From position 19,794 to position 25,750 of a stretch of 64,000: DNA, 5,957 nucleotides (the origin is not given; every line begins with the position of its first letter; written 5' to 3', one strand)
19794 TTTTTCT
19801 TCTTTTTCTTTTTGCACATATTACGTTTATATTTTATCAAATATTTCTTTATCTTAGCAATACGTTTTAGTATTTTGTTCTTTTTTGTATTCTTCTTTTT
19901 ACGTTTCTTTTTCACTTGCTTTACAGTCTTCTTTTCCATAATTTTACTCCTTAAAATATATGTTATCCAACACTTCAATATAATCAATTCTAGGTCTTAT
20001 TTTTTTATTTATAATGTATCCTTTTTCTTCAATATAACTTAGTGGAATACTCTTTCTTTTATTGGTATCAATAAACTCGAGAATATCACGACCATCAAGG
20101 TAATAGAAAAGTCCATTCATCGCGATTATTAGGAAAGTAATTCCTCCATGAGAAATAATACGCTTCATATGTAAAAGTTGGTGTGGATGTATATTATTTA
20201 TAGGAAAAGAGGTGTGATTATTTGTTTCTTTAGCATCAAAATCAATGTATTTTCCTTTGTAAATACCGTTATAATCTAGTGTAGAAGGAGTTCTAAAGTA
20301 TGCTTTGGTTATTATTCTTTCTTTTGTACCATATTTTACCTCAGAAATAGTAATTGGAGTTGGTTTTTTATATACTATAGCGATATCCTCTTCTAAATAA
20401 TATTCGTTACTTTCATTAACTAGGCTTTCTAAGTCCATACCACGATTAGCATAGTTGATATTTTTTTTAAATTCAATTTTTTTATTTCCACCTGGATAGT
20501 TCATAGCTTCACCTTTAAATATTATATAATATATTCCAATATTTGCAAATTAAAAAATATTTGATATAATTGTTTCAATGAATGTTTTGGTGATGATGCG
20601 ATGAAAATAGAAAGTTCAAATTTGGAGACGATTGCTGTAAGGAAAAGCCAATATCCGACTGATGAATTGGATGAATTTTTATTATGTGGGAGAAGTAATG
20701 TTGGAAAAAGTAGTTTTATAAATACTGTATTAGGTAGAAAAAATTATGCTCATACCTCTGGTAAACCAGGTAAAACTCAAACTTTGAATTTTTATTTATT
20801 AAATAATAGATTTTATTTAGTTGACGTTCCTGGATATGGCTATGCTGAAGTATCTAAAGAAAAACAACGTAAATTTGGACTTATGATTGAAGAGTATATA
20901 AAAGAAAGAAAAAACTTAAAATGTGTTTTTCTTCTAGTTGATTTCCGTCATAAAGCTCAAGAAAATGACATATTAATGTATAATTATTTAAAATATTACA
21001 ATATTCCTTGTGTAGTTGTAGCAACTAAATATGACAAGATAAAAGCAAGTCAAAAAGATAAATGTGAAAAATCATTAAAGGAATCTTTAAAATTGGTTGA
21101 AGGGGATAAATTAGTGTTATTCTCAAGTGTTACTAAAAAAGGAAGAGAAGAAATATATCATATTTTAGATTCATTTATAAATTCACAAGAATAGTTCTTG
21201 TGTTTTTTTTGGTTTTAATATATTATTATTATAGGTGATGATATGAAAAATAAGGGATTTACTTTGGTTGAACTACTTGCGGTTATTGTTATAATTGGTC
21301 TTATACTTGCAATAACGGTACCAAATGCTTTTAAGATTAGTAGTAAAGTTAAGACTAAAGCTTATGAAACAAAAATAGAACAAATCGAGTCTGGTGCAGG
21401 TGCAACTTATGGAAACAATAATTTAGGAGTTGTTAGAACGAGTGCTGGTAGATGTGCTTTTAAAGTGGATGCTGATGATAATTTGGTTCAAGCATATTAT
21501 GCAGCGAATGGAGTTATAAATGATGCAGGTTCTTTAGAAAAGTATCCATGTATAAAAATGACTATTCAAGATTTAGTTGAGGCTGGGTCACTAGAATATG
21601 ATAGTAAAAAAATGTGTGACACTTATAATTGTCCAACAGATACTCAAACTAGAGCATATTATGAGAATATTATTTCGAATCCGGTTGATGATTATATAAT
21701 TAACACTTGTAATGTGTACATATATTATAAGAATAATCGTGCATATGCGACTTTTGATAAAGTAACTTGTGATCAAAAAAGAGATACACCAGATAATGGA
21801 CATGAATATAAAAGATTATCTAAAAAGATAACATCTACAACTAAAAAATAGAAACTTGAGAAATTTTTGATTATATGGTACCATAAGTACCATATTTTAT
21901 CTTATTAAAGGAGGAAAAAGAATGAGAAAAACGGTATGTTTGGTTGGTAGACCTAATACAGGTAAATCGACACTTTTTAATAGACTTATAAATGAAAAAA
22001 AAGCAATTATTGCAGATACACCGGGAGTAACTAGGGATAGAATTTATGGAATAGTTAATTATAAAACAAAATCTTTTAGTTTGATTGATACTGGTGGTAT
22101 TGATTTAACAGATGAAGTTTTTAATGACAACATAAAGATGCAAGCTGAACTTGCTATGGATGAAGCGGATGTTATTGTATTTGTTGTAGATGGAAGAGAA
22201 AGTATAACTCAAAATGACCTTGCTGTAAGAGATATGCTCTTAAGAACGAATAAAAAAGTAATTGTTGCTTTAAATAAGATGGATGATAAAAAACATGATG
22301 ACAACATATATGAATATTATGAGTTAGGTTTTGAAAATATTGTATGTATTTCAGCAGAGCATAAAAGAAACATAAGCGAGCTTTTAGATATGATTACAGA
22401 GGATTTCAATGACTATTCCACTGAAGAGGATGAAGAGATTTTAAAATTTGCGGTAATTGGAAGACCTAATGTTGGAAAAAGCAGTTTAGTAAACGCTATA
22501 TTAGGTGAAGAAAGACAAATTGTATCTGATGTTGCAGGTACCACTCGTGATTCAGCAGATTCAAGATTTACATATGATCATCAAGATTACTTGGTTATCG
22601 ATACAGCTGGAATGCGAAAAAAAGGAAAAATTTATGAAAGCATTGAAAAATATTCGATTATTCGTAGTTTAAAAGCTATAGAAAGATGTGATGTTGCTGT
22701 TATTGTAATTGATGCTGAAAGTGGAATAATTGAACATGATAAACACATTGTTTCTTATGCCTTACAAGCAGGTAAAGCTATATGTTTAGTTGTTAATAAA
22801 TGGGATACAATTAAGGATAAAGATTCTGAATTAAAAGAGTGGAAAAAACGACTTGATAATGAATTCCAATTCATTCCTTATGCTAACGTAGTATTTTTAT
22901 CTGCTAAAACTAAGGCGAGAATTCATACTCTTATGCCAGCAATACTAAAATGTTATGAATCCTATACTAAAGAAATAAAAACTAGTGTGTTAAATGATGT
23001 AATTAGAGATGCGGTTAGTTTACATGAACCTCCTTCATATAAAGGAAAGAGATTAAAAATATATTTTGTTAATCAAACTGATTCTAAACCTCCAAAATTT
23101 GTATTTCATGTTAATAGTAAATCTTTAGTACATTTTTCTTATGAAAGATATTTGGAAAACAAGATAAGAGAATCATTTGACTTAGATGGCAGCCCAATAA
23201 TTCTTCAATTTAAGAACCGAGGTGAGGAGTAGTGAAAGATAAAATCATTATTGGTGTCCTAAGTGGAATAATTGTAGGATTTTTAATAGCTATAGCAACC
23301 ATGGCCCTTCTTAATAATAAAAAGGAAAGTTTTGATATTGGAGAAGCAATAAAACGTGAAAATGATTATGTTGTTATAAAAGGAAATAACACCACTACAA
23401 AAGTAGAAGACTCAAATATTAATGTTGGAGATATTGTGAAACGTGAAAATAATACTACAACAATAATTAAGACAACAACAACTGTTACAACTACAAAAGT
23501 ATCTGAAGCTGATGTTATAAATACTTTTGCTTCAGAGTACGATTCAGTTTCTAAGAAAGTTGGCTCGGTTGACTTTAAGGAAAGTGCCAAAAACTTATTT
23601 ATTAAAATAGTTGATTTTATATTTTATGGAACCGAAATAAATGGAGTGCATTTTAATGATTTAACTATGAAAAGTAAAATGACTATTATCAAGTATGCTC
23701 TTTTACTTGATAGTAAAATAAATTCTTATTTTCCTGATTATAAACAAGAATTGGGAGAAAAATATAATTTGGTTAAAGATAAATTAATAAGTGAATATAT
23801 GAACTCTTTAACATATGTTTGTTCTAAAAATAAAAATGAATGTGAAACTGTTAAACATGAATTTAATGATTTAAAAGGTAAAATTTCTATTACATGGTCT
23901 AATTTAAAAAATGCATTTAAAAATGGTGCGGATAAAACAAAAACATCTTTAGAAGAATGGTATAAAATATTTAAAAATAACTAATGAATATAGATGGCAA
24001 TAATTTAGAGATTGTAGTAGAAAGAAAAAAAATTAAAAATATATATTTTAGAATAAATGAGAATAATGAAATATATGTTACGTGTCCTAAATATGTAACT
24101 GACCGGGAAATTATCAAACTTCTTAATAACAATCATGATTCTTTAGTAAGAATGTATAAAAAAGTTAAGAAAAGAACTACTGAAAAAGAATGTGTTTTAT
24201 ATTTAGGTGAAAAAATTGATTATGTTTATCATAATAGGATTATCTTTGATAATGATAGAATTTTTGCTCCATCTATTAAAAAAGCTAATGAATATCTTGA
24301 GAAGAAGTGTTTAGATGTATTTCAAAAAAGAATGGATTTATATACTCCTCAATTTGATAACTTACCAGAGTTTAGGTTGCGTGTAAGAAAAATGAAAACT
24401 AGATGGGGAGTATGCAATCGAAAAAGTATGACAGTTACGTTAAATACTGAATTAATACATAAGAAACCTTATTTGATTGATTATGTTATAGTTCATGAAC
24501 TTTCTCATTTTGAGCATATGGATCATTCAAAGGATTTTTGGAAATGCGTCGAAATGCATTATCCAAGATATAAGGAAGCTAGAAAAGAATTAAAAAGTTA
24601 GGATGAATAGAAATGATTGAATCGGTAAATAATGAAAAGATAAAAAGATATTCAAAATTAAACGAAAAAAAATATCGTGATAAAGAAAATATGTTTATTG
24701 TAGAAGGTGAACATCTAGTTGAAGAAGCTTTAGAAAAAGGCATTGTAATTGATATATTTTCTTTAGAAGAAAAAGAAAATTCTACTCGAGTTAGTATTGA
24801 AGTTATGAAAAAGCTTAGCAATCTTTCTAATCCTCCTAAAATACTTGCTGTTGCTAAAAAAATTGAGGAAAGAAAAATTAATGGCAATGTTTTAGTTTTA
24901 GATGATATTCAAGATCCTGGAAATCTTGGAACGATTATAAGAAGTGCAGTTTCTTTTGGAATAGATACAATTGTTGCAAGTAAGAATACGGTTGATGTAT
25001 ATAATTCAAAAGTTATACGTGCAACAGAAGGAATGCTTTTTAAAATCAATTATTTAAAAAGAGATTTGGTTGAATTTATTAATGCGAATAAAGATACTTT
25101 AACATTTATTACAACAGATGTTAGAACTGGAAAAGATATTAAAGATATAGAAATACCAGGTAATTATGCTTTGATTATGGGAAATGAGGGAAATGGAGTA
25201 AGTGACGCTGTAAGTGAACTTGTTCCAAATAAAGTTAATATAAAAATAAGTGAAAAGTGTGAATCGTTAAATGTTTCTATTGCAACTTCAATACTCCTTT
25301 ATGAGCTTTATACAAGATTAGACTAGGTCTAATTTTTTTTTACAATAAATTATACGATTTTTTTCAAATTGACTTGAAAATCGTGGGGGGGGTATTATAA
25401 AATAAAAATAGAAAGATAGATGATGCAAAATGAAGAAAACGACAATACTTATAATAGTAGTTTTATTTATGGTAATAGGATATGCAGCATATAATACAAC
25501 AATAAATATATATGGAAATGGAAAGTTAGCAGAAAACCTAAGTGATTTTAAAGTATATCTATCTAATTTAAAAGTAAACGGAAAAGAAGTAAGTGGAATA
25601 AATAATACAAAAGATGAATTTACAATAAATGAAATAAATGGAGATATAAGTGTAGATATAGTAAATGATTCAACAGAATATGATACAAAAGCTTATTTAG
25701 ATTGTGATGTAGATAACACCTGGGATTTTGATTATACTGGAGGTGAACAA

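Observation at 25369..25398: G8 homopolymer inside the -35/-10 spacer of the glycine-rich surface protein promoter: candidate phase-variation switch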

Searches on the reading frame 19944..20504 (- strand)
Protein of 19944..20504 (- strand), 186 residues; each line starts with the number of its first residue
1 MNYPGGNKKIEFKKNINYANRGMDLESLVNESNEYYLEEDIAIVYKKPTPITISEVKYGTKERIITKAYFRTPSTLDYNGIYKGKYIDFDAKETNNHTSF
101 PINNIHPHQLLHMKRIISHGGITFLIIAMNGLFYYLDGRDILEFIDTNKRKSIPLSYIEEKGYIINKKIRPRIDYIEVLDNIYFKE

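Call 23: search_protein_families(library=pfam, proteins=[window:19944-20504:-], max_evalue=0.01)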
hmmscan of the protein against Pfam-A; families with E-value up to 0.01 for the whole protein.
window:19944-20504:- (186 aa): 1 family
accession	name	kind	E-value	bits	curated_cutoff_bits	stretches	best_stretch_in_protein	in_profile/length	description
PF03838.20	RecU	-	4.4e-55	186.5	25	1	21-180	1-162/162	Recombination protein U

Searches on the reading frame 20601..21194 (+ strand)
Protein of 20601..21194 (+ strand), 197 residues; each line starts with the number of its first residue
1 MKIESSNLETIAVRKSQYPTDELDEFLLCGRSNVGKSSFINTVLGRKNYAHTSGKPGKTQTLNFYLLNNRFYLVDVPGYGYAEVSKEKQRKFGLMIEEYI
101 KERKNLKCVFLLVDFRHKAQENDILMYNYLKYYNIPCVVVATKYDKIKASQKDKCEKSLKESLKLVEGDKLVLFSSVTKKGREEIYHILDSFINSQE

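Call 23: search_protein_families(library=pfam, proteins=[window:20601-21194:+], max_evalue=0.01)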
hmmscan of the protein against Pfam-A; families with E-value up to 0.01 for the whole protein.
window:20601-21194:+ (197 aa): 7 families
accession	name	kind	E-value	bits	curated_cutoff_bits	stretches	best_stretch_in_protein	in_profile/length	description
PF01926.29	MMR_HSR1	-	1.7e-19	70.5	21.9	1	27-143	3-113/113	50S ribosome-binding GTPase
PF02421.24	FeoB_N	-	2.2e-08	34.2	27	1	26-185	3-152/156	Ferrous iron transport protein B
PF03193.22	RsgA_GTPase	-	9.7e-07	29.2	30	1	26-79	109-168/174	RsgA GTPase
PF00350.29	Dynamin_N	-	1.1e-06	29.2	27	0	63-143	95-167/168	Dynamin family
PF00009.33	GTP_EFTU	-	2e-05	24.7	26.5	1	98-194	85-187/188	Elongation factor Tu GTP binding domain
PF04548.22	AIG1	-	0.00015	21.6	27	1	26-181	3-167/212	AIG1 family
PF00735.24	Septin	-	0.0076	16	26.2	0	26-55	7-36/280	Septin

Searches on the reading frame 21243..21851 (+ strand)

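Call 23: search_protein_families(library=pfam, proteins=[window:21243-21851:+], max_evalue=0.01)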
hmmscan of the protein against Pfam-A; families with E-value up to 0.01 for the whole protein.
window:21243-21851:+ (202 aa): 1 family
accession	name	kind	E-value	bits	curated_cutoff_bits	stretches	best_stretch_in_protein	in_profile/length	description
PF07963.17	N_methyl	-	4.6e-07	29.6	21.2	1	2-25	3-26/27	Prokaryotic N-terminal methylation motif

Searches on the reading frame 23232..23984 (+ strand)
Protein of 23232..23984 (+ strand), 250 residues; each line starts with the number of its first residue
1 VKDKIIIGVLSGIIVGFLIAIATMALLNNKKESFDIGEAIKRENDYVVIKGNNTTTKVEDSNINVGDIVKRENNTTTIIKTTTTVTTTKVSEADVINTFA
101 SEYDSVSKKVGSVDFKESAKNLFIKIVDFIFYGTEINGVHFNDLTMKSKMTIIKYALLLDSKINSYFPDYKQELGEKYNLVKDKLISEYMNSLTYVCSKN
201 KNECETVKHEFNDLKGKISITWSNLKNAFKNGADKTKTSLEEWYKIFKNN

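Call 23: search_protein_families(library=pfam, proteins=[window:23232-23984:+], max_evalue=0.01)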
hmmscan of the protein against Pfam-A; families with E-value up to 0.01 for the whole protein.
window:23232-23984:+ (250 aa): 0 families

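Call 39: find_encoding_contigs(protein=window:23232-23984:+, flank=2500, max_places=10)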
Protein window:23232-23984:+ (250 aa): 23 contigs read that carry it; 10 places shown.
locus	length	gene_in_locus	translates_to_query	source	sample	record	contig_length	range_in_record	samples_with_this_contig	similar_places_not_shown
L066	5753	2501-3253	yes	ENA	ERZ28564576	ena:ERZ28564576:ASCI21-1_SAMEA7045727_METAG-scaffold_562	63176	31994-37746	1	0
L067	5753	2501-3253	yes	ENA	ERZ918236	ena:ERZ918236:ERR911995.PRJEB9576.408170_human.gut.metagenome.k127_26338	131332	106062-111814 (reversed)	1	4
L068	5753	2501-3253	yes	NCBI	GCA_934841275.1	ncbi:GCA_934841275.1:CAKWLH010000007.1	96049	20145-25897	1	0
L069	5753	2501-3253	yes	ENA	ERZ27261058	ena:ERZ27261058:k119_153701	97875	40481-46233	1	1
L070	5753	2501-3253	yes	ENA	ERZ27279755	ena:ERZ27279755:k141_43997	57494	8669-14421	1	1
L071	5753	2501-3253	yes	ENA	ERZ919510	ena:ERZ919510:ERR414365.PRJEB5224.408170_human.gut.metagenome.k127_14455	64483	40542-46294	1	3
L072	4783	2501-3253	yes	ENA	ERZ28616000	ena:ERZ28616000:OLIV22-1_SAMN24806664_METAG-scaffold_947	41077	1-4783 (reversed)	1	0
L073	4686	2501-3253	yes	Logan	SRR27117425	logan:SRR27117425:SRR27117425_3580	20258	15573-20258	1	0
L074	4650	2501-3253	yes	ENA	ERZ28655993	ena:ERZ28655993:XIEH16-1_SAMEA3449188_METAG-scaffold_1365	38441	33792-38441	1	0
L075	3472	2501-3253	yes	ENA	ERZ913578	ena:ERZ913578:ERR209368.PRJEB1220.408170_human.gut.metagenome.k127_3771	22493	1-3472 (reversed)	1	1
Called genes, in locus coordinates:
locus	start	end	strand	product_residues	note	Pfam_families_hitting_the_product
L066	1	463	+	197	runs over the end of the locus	PF03193:RsgA_GTPase (faint), PF00009:GTP_EFTU (faint), PF01926:MMR_HSR1, PF02421:FeoB_N, PF00350:Dynamin_N (faint)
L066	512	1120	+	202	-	PF07963:N_methyl (weak)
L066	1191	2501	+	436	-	PF01926:MMR_HSR1, PF02421:FeoB_N, PF00009:GTP_EFTU, PF03193:RsgA_GTPase (weak), PF00009:GTP_EFTU, PF01926:MMR_HSR1, PF02421:FeoB_N, PF14714:KH_dom-like, +11 more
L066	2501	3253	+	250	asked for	-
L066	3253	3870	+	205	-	PF01863:YgjP-like, PF10263:SprT-like (weak)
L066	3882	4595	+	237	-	PF22435:MRM3-like_sub_bind, PF00588:SpoU_methylase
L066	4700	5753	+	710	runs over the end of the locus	PF12810:ALK_LTK_GRD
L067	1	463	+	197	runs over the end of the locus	PF03193:RsgA_GTPase (faint), PF00009:GTP_EFTU (faint), PF01926:MMR_HSR1, PF02421:FeoB_N, PF00350:Dynamin_N (faint)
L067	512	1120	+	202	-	PF07963:N_methyl (weak)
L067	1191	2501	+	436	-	PF01926:MMR_HSR1, PF02421:FeoB_N, PF00009:GTP_EFTU, PF03193:RsgA_GTPase (weak), PF00009:GTP_EFTU, PF01926:MMR_HSR1, PF02421:FeoB_N, PF14714:KH_dom-like, +11 more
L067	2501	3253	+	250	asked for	-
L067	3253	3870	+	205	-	PF01863:YgjP-like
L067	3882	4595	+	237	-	PF22435:MRM3-like_sub_bind, PF00588:SpoU_methylase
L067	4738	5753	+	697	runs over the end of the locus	PF12810:ALK_LTK_GRD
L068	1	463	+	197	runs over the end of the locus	PF03193:RsgA_GTPase (faint), PF00009:GTP_EFTU (faint), PF01926:MMR_HSR1, PF02421:FeoB_N, PF00350:Dynamin_N (faint)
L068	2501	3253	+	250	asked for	-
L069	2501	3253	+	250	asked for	-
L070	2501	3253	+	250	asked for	-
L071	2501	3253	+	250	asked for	-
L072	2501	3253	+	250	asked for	-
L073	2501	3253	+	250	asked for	-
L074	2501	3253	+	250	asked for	-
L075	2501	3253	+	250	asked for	-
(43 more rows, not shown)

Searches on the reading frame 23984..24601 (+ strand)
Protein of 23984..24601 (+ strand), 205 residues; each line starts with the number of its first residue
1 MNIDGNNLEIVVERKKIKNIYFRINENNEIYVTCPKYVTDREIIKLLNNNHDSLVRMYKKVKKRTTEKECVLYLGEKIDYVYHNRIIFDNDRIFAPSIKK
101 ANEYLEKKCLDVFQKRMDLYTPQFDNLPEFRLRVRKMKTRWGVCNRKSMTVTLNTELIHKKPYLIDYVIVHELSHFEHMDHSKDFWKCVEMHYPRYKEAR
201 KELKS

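Call 19: find_encoding_contigs(protein=window:23984-24601:+, flank=2500, max_places=10)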
Protein window:23984-24601:+ (205 aa): 23 contigs read that carry it; 8 places shown.
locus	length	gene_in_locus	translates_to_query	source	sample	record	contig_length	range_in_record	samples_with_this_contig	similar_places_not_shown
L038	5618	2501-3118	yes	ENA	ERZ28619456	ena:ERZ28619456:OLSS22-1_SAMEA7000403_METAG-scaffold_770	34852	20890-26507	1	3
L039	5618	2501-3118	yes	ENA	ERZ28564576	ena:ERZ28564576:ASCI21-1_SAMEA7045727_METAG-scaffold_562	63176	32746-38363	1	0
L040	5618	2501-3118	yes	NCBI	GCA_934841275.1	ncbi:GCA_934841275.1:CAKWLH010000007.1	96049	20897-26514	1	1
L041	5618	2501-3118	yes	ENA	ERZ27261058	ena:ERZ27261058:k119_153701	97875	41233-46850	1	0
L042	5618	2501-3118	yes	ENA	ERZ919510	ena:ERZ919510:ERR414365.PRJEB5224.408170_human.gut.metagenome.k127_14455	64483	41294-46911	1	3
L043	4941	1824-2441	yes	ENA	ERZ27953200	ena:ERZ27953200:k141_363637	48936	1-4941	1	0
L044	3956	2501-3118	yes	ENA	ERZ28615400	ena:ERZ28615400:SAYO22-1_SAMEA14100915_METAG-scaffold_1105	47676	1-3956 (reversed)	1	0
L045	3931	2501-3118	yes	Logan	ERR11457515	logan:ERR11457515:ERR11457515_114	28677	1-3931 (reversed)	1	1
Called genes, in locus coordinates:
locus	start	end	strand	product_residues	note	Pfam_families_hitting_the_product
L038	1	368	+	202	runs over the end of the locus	PF07963:N_methyl (weak)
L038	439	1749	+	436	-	PF01926:MMR_HSR1, PF02421:FeoB_N, PF00009:GTP_EFTU, PF03193:RsgA_GTPase (weak), PF00009:GTP_EFTU, PF01926:MMR_HSR1, PF02421:FeoB_N, PF14714:KH_dom-like, +11 more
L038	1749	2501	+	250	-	-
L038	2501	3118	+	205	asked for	PF01863:YgjP-like, PF10263:SprT-like (weak)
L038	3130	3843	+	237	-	PF22435:MRM3-like_sub_bind, PF00588:SpoU_methylase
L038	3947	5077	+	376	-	PF12810:ALK_LTK_GRD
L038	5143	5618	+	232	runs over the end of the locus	PF03009:GDPD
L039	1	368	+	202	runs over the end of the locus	PF07963:N_methyl (weak)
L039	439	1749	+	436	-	PF01926:MMR_HSR1, PF02421:FeoB_N, PF00009:GTP_EFTU, PF03193:RsgA_GTPase (weak), PF00009:GTP_EFTU, PF01926:MMR_HSR1, PF02421:FeoB_N, PF14714:KH_dom-like, +11 more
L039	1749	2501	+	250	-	-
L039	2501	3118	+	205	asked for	PF01863:YgjP-like, PF10263:SprT-like (weak)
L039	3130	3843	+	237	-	PF22435:MRM3-like_sub_bind, PF00588:SpoU_methylase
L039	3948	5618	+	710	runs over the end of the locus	PF12810:ALK_LTK_GRD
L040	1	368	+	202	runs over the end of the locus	PF07963:N_methyl (weak)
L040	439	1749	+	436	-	PF01926:MMR_HSR1, PF02421:FeoB_N, PF00009:GTP_EFTU, PF03193:RsgA_GTPase (weak), PF00009:GTP_EFTU, PF01926:MMR_HSR1, PF02421:FeoB_N, PF14714:KH_dom-like, +11 more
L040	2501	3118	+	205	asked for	PF01863:YgjP-like, PF10263:SprT-like (weak)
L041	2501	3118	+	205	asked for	PF01863:YgjP-like, PF10263:SprT-like (weak)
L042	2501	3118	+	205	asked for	PF01863:YgjP-like, PF10263:SprT-like (weak)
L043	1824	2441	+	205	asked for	PF01863:YgjP-like, PF10263:SprT-like (weak)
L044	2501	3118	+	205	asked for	PF01863:YgjP-like, PF10263:SprT-like (weak)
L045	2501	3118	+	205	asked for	PF01863:YgjP-like, PF10263:SprT-like (weak)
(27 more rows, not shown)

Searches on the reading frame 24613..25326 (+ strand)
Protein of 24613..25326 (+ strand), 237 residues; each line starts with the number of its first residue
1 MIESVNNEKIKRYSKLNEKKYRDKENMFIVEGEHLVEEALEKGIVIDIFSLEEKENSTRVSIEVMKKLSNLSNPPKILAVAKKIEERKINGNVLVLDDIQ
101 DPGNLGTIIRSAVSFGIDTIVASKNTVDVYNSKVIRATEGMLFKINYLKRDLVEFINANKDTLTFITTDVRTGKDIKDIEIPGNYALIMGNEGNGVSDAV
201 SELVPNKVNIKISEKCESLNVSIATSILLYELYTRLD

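Call 7: find_encoding_contigs(protein=window:24613-25326:+, flank=3000, max_places=10)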
Protein window:24613-25326:+ (237 aa): 23 contigs read that carry it; 10 places shown.
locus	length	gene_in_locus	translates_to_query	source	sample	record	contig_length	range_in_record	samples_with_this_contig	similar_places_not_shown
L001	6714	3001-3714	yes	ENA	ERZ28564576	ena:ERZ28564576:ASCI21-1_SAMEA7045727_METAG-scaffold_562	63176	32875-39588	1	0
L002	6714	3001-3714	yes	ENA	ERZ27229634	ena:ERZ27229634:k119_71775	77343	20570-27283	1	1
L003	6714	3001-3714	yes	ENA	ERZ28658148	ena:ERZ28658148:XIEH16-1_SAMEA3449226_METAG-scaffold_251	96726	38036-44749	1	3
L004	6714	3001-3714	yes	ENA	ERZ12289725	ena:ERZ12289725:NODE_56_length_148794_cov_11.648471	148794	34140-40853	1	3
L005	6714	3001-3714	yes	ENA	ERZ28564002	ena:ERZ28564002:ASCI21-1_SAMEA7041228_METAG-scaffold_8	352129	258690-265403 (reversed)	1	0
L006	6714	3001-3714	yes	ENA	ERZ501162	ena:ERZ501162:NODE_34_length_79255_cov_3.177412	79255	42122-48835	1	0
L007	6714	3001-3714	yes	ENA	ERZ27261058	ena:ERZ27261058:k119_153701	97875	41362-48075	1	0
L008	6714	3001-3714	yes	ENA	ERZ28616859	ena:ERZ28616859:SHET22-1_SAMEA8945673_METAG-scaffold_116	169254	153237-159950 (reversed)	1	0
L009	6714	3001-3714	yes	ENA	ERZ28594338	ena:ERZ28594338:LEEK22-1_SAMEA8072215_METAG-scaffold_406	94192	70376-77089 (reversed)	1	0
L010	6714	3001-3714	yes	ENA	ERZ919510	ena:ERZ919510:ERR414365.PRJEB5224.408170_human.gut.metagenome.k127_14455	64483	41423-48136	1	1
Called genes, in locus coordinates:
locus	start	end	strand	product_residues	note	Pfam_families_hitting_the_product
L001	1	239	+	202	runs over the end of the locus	PF07963:N_methyl (weak)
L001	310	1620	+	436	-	PF01926:MMR_HSR1, PF02421:FeoB_N, PF00009:GTP_EFTU, PF03193:RsgA_GTPase (weak), PF00009:GTP_EFTU, PF01926:MMR_HSR1, PF02421:FeoB_N, PF14714:KH_dom-like, +11 more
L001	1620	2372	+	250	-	-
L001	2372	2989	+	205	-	PF01863:YgjP-like, PF10263:SprT-like (weak)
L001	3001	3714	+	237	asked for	PF22435:MRM3-like_sub_bind, PF00588:SpoU_methylase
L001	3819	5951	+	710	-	PF12810:ALK_LTK_GRD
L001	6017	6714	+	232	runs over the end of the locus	PF03009:GDPD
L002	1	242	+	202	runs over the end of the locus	PF07963:N_methyl (weak)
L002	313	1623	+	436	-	PF01926:MMR_HSR1, PF02421:FeoB_N, PF00009:GTP_EFTU, PF03193:RsgA_GTPase (weak), PF00009:GTP_EFTU, PF01926:MMR_HSR1, PF02421:FeoB_N, PF14714:KH_dom-like, +11 more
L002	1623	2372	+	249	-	-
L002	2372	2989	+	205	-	PF01863:YgjP-like, PF10263:SprT-like (weak)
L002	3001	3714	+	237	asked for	PF22435:MRM3-like_sub_bind, PF00588:SpoU_methylase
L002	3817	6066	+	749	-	PF12810:ALK_LTK_GRD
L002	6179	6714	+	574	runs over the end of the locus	PF01807:Zn_ribbon_DnaG, PF08275:DNAG_N, PF01751:Toprim, PF13662:Toprim_4, PF13155:Toprim_2, PF10410:DnaB_bind (weak)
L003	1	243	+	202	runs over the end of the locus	PF07963:N_methyl (weak)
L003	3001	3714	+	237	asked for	PF22435:MRM3-like_sub_bind, PF00588:SpoU_methylase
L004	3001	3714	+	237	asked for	PF22435:MRM3-like_sub_bind, PF00588:SpoU_methylase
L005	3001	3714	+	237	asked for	PF22435:MRM3-like_sub_bind, PF00588:SpoU_methylase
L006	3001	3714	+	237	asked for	PF22435:MRM3-like_sub_bind, PF00588:SpoU_methylase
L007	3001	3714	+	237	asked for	PF22435:MRM3-like_sub_bind, PF00588:SpoU_methylase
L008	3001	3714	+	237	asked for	PF22435:MRM3-like_sub_bind, PF00588:SpoU_methylase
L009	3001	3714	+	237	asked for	PF22435:MRM3-like_sub_bind, PF00588:SpoU_methylase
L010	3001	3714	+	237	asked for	PF22435:MRM3-like_sub_bind, PF00588:SpoU_methylase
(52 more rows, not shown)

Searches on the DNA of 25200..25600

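Call 50: search_rna_families(source=window, start=25200, end=25600, threshold=evalue, max_evalue=1)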
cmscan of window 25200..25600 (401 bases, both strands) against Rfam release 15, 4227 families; matches with E-value up to 1: 0.
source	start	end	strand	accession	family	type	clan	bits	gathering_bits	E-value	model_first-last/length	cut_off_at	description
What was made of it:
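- There is no Rfam match in the region (call 50).
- Tried and rejected: Structured RNA in the intergenic region: no Rfam match at E <= 1 (call 50).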
